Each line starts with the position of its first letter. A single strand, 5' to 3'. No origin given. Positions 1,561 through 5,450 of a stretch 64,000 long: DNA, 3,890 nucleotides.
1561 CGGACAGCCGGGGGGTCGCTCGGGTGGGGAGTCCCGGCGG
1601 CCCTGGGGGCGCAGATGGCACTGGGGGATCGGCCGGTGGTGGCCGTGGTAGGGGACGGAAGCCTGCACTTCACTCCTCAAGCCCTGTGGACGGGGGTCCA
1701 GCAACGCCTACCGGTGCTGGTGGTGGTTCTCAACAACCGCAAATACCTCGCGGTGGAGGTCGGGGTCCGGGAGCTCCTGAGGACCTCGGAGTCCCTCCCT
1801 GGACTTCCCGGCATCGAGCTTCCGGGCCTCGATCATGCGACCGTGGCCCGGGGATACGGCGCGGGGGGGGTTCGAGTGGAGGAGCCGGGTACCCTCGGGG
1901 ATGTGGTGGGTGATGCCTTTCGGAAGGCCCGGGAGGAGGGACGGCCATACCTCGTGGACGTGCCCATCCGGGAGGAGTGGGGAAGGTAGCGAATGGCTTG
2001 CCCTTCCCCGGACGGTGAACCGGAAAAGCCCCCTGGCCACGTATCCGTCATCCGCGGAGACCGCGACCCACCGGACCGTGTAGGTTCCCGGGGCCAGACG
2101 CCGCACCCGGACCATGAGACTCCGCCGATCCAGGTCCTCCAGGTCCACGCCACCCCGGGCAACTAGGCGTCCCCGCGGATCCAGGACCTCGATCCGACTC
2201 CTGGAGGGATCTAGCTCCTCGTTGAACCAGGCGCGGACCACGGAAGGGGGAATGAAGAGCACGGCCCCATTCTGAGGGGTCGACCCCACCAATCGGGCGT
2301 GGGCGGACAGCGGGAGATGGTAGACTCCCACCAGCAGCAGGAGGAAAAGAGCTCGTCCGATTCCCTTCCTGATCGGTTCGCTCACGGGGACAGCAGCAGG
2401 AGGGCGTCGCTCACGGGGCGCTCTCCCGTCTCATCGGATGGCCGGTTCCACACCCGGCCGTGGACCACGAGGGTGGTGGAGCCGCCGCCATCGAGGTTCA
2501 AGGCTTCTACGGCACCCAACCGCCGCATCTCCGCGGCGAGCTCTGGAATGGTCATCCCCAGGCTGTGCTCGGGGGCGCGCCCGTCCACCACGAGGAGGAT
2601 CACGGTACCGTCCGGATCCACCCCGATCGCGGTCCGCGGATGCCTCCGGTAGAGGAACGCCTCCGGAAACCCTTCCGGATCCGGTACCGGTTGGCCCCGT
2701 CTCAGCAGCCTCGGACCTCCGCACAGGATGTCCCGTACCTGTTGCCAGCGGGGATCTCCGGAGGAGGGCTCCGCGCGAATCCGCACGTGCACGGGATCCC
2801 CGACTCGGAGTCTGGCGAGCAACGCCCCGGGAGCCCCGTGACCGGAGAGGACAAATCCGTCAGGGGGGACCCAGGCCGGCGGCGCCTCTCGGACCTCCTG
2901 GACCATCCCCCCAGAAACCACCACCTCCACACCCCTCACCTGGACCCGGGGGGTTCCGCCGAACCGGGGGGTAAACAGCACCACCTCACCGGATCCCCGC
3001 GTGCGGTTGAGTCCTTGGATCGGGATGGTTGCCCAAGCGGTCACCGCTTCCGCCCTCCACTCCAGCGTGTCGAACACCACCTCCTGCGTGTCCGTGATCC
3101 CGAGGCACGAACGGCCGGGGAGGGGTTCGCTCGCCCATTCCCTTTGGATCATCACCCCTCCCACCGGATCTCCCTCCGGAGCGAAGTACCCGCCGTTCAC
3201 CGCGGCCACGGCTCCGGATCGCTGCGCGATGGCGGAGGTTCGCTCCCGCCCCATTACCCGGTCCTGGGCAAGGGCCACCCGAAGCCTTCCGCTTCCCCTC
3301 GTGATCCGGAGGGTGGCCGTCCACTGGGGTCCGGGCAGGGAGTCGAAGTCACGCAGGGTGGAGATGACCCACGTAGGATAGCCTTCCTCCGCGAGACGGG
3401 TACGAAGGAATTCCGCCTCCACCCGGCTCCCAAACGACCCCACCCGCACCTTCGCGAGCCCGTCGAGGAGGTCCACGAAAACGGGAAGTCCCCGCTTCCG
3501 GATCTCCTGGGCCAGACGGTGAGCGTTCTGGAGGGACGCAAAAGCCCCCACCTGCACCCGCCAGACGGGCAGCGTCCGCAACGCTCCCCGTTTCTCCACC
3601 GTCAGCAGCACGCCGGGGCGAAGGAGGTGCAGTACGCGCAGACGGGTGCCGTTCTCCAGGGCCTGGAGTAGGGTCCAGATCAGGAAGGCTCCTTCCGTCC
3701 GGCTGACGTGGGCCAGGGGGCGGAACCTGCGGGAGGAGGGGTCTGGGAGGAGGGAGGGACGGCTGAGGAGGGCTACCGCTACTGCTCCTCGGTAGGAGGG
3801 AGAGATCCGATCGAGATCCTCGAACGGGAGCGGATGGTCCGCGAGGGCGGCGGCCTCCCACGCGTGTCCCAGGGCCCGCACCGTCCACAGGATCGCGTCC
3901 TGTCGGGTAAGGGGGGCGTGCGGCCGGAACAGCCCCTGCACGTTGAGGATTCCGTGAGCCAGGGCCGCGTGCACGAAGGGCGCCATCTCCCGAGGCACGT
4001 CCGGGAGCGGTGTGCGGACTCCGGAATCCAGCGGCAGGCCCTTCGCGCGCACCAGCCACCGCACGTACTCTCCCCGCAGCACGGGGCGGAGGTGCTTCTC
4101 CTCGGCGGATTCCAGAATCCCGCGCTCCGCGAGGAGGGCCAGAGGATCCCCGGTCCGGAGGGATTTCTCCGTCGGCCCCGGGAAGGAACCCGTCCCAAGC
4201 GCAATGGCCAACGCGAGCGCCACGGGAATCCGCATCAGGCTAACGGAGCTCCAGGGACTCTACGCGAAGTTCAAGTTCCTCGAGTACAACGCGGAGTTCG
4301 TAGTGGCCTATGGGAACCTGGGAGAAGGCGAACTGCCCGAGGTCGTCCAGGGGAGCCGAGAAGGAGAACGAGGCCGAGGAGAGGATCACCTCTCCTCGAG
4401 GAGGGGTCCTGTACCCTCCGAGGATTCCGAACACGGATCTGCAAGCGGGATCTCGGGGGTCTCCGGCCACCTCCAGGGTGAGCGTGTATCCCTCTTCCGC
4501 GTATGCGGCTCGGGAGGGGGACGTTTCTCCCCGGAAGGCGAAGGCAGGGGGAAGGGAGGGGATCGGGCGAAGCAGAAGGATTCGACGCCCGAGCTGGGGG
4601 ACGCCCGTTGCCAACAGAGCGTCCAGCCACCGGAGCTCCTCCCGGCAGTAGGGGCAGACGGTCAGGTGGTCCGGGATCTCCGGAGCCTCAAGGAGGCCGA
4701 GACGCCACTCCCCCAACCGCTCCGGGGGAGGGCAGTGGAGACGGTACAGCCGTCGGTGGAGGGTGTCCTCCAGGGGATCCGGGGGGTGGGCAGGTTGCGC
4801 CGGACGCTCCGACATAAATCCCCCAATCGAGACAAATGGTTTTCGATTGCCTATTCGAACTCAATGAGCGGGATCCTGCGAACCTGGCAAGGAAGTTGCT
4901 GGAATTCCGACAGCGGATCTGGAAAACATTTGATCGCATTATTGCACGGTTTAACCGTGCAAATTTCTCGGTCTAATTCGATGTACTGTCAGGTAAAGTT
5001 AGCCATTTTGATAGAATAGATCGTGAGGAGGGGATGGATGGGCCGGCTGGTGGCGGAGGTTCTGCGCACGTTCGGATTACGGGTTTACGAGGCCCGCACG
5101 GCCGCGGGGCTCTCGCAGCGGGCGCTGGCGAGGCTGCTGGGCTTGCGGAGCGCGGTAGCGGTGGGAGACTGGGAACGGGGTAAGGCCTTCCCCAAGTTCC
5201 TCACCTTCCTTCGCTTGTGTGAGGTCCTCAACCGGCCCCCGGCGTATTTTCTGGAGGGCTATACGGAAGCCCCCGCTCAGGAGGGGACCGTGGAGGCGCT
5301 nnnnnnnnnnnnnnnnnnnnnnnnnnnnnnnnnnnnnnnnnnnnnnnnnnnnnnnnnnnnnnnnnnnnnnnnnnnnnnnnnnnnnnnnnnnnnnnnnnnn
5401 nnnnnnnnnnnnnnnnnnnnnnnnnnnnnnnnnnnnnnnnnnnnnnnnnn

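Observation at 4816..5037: AT-rich divergent control region with a 21-bp palindrome, likely operator of the XRE regulator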

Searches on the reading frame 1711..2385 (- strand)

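Call 8: search_protein_families(library=pfam, proteins=[window:1711-2385:-], max_evalue=0.01)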
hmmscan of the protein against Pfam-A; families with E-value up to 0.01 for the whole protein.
window:1711-2385:- (225 aa): 1 family
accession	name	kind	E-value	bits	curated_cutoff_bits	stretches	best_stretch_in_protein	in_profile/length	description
PF04234.18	CopC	-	5.8e-17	62.9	23.3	1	29-125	1-92/92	CopC domain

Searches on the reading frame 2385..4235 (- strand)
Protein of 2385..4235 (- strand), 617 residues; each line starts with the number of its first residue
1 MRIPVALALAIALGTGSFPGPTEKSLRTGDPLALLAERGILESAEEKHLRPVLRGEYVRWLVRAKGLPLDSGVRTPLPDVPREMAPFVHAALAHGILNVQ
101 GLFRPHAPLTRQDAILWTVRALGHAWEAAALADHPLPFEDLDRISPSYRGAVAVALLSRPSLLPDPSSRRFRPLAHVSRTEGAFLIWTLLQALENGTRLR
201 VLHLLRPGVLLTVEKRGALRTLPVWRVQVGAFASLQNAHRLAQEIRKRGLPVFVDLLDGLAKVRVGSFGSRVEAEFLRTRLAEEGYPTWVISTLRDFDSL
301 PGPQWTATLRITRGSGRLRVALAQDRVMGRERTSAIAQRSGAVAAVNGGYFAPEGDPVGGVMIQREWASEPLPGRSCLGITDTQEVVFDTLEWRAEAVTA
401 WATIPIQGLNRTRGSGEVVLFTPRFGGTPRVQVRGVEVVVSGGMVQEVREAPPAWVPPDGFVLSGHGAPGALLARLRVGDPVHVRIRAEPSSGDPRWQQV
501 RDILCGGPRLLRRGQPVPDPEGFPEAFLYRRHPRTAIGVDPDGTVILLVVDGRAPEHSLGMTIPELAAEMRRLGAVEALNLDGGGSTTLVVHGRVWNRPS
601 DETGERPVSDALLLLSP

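Call 8: search_protein_families(library=pfam, proteins=[window:2385-4235:-], max_evalue=0.01)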
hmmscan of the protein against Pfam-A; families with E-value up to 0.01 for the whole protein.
window:2385-4235:- (617 aa): 3 families
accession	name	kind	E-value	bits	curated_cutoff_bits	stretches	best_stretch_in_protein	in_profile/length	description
PF09992.14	NAGPA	-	3.9e-44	151.3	25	1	435-614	2-168/169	Phosphodiester glycosidase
PF05036.18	SPOR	-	2.3e-12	47.5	21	1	225-291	5-75/76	SPOR domain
PF00395.25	SLH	-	6.1e-06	26.5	20.8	1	78-114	3-43/44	S-layer homology domain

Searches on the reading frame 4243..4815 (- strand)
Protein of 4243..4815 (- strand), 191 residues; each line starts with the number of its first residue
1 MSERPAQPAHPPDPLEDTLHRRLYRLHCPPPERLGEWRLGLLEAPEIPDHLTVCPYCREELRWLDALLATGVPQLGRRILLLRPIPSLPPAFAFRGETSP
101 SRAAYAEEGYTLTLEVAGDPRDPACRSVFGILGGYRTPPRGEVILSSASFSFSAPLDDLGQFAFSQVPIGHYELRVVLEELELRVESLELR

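Call 8: search_protein_families(library=pfam, proteins=[window:4243-4815:-], max_evalue=0.01)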
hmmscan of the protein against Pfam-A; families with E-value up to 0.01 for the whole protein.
window:4243-4815:- (191 aa): 1 family
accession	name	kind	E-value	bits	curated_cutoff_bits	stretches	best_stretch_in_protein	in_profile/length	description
PF09430.16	EMC7_beta-sandw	-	0.0014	19.2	26.6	1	139-182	8-51/122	ER membrane protein complex subunit 7, beta-sandwich domain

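Call 36: find_homologous_proteins(query=window:4243-4815:-, max_evalue=0.001)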
Query window:4243-4815:- (191 aa): 4 proteins with E <= 0.001 among 391 candidates.
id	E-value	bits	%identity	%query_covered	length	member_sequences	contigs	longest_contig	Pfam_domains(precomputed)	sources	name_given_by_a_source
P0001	4.1e-123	427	100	100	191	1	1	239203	-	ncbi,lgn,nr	ncbi:MAG: hypothetical protein N0A24_03065 [Armatimonadetes bacterium]|nr:hypothetical protein [Arma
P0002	9.1e-90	318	77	99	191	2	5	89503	-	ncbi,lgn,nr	ncbi:MAG: hypothetical protein QN172_00890 [Armatimonadota bacterium]|nr:hypothetical protein [Armat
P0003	2.7e-77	277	68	100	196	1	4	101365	-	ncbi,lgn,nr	ncbi:MAG: hypothetical protein QN193_06970 [Armatimonadota bacterium]|nr:hypothetical protein [Armat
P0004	2.0e-76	274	65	90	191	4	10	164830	-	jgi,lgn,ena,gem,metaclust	jgi:hypothetical protein|metaclust:\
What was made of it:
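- Tried and rejected: The word-based homology search found only 4 relatives (call 36).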

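Call 37: search_protein_families(library=ncbifam, proteins=[window:4243-4815:-], max_evalue=1)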
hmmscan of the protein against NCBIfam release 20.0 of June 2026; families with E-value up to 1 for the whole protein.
window:4243-4815:- (191 aa): 0 families

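Call 39: search_solved_structures(query=window:4243-4815:-, max_evalue=10)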
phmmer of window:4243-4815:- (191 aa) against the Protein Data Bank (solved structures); distinct sequences matched with E-value up to 10: 0.
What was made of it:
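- Tried and rejected: The zf-HC2 partner matches no PDB sequence and no NCBIfam model (calls 37, 39).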

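Call 43: search_protein_families(library=pfam, alignment_id=A4, max_evalue=1)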
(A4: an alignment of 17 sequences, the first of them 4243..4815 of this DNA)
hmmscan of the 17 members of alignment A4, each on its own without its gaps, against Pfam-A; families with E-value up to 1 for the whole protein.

A. member 1, window:4243-4815:- (191 aa): 2 families
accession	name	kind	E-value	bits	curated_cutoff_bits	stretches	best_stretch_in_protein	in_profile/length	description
PF09430.16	EMC7_beta-sandw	-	0.0014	19.2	26.6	1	139-182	8-51/122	ER membrane protein complex subunit 7, beta-sandwich domain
PF13620.12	CarboxypepD_reg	-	0.037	14.8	32.3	1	148-180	26-58/82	Carboxypeptidase regulatory-like domain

B. families by the number of members that match (of 17 scanned): 16 families
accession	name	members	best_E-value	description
PF13620.12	CarboxypepD_reg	17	1.9e-05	Carboxypeptidase regulatory-like domain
PF09430.16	EMC7_beta-sandw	17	3.1e-05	ER membrane protein complex subunit 7, beta-sandwich domain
PF13490.11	zf-HC2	11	0.00011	Putative zinc-finger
PF14686.12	fn3_3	9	0.017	Polysaccharide lyase family 4, domain II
PF07495.19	Y_Y_Y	6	0.065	Y_Y_Y domain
PF13715.12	CarbopepD_reg_2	5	0.042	CarboxypepD_reg-like domain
PF23194.1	NOMO_5th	2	0.026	NOMO fifth transthyretin-like domain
PF13453.11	Zn_ribbon_TFIIB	2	0.12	Transcription factor zinc-finger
PF22904.2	NOMO1-like_2nd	1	0.0034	BOS complex subunit NOMO1-like, second beta sandwich domain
PF23193.1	NOMO_3rd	1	0.038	NOMO third transthyretin-like domain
PF20680.3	DUF6817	1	0.047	Domain of unknown function (DUF6817)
PF09679.15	TraQ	1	0.094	Type-F conjugative transfer system pilin chaperone (TraQ)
PF19077.6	Big_13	1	0.11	Bacterial Ig-like domain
PF06407.16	BDV_P40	1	0.12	Borna disease virus P40 protein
PF17802.7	SpaA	1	0.27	Prealbumin-like fold domain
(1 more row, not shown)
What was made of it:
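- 4240..4815 (-): Divergent gene: zf-HC2 (zinc anti-sigma-like) protein with a C-terminal beta-sandwich, 191 aa. Pfam zf-HC2 matches 11 of 17 orthologues and CarboxypepD_reg 17 of 17, all at sub-threshold E-values (call 43).
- On Zinc anti-sigma factor (ZAS), for the divergent gene: Pfam zf-HC2 matches 11 of 17, best E = 1e-4 (call 43).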

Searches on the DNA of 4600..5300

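Call 9: search_rna_families(source=window, start=4600, end=5300, threshold=evalue, max_evalue=10)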
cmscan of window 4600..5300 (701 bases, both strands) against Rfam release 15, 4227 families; matches with E-value up to 10: 2.
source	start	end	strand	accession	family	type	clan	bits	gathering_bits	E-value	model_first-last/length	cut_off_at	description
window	5150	5214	+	RF03405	mir-3200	Gene; miRNA;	-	16.6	79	7.6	1-92/92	no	mir-3200 microRNA precursor family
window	4674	4726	-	RF01552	TB9Cs1H2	Gene; snRNA; snoRNA; HACA-box;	-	15.2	35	7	1-86/86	no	Trypanosomatid snoRNA TB9Cs1H2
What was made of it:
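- No Rfam family matches (call 9).
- Tried and rejected: Rfam scan of 4600-5300 on both strands gave only chance-level hits (call 9).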
